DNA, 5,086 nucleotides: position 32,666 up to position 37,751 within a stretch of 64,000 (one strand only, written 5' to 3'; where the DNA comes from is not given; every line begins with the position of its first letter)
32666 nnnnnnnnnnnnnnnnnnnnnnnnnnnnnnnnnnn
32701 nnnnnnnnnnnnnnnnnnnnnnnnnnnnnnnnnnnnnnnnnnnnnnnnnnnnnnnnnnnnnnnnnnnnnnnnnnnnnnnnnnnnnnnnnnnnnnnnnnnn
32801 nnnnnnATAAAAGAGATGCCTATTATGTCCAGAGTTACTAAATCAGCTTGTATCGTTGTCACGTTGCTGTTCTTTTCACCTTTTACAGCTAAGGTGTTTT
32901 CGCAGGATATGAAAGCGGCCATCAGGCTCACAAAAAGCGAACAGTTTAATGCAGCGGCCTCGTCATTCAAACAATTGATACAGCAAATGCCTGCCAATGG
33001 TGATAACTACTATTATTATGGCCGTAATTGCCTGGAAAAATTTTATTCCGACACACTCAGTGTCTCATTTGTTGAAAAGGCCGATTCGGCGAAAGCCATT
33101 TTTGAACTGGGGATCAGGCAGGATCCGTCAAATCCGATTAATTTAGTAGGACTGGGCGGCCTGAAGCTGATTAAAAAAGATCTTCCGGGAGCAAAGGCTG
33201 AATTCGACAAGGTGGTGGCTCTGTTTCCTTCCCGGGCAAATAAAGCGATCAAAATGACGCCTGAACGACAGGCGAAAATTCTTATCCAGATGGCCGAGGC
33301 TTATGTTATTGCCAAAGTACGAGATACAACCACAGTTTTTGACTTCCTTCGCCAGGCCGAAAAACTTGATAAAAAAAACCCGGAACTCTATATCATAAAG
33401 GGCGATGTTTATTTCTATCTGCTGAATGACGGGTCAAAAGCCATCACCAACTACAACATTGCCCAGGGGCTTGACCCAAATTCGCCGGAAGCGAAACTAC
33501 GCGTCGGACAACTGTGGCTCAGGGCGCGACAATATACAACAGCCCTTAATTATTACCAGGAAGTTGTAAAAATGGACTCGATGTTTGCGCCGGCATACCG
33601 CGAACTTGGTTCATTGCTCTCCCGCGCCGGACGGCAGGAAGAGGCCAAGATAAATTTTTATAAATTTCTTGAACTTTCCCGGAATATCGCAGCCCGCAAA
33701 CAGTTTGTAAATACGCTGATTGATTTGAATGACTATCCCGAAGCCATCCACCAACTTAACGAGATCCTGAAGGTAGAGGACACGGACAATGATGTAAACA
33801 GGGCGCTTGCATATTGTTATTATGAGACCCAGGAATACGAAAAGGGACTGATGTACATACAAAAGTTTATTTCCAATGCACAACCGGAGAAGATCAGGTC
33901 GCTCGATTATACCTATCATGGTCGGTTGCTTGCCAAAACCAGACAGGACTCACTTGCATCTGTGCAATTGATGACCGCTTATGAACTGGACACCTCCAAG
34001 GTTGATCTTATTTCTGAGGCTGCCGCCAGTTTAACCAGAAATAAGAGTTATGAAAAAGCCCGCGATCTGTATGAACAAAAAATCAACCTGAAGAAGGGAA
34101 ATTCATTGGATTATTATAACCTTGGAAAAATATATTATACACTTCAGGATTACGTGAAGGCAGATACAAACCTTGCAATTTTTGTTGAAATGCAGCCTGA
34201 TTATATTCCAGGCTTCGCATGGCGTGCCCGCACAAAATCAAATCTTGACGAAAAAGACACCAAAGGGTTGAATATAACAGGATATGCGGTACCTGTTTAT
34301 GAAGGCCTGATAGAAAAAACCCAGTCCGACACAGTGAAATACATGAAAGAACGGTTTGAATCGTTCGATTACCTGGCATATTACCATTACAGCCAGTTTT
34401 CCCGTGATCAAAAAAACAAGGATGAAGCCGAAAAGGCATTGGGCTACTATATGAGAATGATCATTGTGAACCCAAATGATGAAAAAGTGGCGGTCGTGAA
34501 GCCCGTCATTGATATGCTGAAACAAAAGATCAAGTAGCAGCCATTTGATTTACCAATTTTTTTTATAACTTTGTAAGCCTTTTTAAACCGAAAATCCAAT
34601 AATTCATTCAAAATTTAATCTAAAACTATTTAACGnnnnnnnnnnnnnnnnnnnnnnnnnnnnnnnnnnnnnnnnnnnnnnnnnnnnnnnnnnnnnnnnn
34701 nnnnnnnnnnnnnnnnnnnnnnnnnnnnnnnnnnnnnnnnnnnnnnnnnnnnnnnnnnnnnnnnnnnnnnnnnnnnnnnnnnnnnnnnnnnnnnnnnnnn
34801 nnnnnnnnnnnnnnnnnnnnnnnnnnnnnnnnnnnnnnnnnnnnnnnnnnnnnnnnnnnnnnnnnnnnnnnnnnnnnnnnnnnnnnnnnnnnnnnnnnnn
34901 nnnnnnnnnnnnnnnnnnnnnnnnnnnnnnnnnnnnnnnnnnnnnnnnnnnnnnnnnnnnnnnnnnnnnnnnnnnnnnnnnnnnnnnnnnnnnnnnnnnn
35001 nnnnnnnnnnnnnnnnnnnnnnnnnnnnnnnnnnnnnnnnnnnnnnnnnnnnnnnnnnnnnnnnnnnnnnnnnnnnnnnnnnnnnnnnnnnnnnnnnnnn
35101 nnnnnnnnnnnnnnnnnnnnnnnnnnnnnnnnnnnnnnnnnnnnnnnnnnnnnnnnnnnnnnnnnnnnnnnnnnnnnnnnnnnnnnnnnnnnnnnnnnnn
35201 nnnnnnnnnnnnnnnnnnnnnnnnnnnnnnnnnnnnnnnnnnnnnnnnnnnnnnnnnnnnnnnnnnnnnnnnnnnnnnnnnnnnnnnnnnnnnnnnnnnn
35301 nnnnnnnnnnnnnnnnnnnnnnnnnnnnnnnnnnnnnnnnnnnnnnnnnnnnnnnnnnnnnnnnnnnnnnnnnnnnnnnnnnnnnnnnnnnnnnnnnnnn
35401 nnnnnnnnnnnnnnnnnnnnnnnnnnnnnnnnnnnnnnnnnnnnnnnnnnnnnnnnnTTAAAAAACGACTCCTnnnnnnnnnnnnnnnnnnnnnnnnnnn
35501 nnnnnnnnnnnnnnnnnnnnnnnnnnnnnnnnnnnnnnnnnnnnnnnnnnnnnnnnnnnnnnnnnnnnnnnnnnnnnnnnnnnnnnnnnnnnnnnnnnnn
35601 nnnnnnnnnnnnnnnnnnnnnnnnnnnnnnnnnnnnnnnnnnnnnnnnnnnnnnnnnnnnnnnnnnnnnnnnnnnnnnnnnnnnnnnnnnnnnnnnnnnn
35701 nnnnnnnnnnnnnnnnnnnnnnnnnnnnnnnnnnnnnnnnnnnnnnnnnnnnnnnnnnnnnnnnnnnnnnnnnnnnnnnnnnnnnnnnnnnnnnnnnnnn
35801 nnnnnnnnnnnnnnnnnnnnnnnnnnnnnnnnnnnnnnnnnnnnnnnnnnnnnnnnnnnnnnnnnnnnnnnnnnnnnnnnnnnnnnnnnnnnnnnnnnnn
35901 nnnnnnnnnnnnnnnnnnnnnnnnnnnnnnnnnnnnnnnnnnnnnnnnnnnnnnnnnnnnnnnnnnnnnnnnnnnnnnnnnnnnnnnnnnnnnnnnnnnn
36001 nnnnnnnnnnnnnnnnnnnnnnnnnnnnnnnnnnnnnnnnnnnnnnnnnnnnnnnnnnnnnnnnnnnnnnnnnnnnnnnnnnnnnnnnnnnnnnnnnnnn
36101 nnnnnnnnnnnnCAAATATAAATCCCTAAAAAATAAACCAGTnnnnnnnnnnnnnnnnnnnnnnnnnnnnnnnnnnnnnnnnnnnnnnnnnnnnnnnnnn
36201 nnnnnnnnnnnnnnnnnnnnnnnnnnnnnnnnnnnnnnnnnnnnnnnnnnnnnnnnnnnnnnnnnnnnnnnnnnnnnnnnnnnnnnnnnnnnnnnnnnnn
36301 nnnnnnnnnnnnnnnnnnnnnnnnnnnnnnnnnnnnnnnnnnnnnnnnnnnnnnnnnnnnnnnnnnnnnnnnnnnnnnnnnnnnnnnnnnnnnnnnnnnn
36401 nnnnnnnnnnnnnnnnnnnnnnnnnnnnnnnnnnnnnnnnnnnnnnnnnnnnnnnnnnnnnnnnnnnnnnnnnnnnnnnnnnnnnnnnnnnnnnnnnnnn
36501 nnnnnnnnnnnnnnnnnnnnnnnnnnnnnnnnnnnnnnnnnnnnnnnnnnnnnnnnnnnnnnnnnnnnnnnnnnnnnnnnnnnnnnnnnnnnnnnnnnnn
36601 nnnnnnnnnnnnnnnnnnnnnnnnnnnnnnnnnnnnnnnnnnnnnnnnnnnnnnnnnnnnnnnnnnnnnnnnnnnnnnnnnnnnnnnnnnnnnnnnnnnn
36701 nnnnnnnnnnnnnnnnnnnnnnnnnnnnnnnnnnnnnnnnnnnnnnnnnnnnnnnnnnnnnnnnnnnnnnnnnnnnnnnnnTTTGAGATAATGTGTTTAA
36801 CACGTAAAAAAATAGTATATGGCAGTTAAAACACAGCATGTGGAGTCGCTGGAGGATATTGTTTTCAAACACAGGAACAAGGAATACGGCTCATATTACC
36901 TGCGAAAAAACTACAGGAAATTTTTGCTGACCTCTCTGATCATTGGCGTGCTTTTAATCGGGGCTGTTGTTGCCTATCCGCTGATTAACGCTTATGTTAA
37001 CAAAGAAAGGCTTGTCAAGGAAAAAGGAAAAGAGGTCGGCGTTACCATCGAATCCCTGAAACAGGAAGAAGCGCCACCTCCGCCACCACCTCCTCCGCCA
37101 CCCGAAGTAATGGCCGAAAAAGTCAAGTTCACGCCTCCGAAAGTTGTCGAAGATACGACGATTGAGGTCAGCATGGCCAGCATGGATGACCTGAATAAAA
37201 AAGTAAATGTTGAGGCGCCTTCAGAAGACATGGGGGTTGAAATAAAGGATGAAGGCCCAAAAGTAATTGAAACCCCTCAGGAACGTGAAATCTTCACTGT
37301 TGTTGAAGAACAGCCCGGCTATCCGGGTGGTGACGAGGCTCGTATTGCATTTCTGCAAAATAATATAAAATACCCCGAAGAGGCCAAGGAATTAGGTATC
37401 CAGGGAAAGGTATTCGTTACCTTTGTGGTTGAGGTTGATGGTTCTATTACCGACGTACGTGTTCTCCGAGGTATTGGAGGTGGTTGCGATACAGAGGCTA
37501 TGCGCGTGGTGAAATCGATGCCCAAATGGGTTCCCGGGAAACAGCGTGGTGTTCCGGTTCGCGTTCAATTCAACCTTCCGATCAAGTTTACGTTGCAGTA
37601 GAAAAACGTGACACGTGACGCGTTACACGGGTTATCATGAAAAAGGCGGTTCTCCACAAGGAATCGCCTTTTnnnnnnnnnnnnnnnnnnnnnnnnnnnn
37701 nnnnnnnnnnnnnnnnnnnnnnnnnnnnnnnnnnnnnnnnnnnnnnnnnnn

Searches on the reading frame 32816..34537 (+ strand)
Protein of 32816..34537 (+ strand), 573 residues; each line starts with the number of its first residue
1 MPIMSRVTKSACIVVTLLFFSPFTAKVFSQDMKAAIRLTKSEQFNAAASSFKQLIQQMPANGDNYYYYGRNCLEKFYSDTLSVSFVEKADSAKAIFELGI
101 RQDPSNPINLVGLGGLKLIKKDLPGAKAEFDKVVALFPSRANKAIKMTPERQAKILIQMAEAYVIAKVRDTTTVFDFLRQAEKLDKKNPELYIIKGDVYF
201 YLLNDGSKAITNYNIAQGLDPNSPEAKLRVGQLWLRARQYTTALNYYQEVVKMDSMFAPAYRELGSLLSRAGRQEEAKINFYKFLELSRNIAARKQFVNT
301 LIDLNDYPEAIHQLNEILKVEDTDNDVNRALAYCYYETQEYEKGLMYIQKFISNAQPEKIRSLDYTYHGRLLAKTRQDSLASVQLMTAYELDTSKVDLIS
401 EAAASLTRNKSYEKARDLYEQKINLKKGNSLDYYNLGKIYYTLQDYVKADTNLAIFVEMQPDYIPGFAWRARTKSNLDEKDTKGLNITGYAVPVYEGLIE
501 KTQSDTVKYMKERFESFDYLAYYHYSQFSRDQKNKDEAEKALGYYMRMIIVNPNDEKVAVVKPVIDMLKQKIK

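Call 7: search_protein_families(library=pfam, proteins=[window:32816-34537:+], max_evalue=0.0001)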
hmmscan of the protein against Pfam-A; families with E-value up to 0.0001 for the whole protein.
window:32816-34537:+ (573 aa): 13 families
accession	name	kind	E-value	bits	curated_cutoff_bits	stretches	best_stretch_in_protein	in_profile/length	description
PF14559.12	TPR_19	-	1.5e-17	64.1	25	0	301-343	1-43/68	Tetratricopeptide repeat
PF13432.12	TPR_16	-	5.2e-17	62.4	32.7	0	299-345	5-51/65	Tetratricopeptide repeat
PF07719.23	TPR_2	-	1.1e-15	56.8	27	0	225-254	2-31/34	Tetratricopeptide repeat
PF13414.12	TPR_11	-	1.6e-12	47.4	26.8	0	239-270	9-40/42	TPR repeat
PF13428.12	TPR_14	-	5e-12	45.7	23.5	0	293-333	3-43/44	Tetratricopeptide repeat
PF13371.12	TPR_9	-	4.9e-11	42.9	35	0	234-289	5-60/73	Tetratricopeptide repeat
PF00515.34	TPR_1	-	1.2e-08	34.8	27.8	0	433-449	4-20/34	Tetratricopeptide repeat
PF13424.12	TPR_12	-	9.3e-08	32.6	30.1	0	403-449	10-64/77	Tetratricopeptide repeat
PF23914.1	TPR_CcmH_CycH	-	4.3e-07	30.3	42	0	264-355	56-151/158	Cytochrome c-type biogenesis protein H TPR domain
PF12895.13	ANAPC3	-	6.4e-07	30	27.2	0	304-354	2-52/82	Anaphase-promoting complex, cyclosome, subunit 3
PF13181.12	TPR_8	-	8e-07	29.2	25.7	0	259-290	2-33/34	Tetratricopeptide repeat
PF25068.1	ARM_TT21_4th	-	1.8e-05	25.5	30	0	229-278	4-52/153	Tetratricopeptide repeat protein 21 forth ARM domain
PF13431.12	TPR_17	-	3.3e-05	24.3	24.4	0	246-278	1-33/34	Tetratricopeptide repeat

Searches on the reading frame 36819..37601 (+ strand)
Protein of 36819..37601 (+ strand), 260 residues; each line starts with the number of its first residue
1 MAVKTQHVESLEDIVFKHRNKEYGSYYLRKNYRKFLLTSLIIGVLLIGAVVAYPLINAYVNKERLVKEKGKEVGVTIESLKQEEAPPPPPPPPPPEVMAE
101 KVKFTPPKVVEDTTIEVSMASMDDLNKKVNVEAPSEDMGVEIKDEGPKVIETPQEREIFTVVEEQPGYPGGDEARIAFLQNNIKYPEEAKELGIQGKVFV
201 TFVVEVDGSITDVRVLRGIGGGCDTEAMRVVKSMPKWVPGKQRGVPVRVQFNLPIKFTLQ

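Call 7: search_protein_families(library=pfam, proteins=[window:36819-37601:+], max_evalue=0.0001)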
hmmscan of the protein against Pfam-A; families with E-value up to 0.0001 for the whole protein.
window:36819-37601:+ (260 aa): 1 family
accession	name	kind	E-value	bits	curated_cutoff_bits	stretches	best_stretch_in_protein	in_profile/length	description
PF03544.19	TonB_C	-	7.3e-21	74.9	24.6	1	182-259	2-79/79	Gram-negative bacterial TonB protein C-terminal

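Call 39: find_encoding_contigs(protein=window:36819-37601:+, flank=10000, max_places=6)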
Protein window:36819-37601:+ (260 aa): 1 contig read that carries it; 1 place shown.
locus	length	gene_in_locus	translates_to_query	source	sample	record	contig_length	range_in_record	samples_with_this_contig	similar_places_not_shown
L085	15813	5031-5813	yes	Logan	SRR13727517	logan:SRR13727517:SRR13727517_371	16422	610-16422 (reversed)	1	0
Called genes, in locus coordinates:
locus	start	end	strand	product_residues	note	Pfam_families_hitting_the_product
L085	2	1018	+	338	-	?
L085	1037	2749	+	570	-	PF07719:TPR_2 (faint), PF12895:ANAPC3 (faint), PF13181:TPR_8 (faint), PF13371:TPR_9 (faint), PF13414:TPR_11 (faint), PF13428:TPR_14 (faint), PF13432:TPR_16 (faint), PF14559:TPR_19 (faint), +4 more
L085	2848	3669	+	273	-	PF01618:MotA_ExbB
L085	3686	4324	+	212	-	PF02472:ExbD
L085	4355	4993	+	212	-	PF02472:ExbD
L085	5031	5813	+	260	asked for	PF28545:1TM_TonB_rel, PF03544:TonB_C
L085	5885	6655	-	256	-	PF00106:adh_short, PF08659:KR, PF13561:adh_short_C2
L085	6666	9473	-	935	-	PF00111:Fer2, PF01799:Fer2_2, PF01315:Ald_Xan_dh_C, PF02738:MoCoBD_1, PF20256:MoCoBD_2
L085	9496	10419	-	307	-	PF00941:FAD_binding_5, PF03450:CO_deh_flav_C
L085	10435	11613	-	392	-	PF02771:Acyl-CoA_dh_N, PF02770:Acyl-CoA_dh_M, PF00441:Acyl-CoA_dh_1, PF08028:Acyl-CoA_dh_2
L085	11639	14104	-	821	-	PF02737:3HCDH_N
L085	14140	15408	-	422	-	PF00108:Thiolase_N, PF02803:Thiolase_C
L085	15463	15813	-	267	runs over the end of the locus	PF01869:BcrAD_BadFG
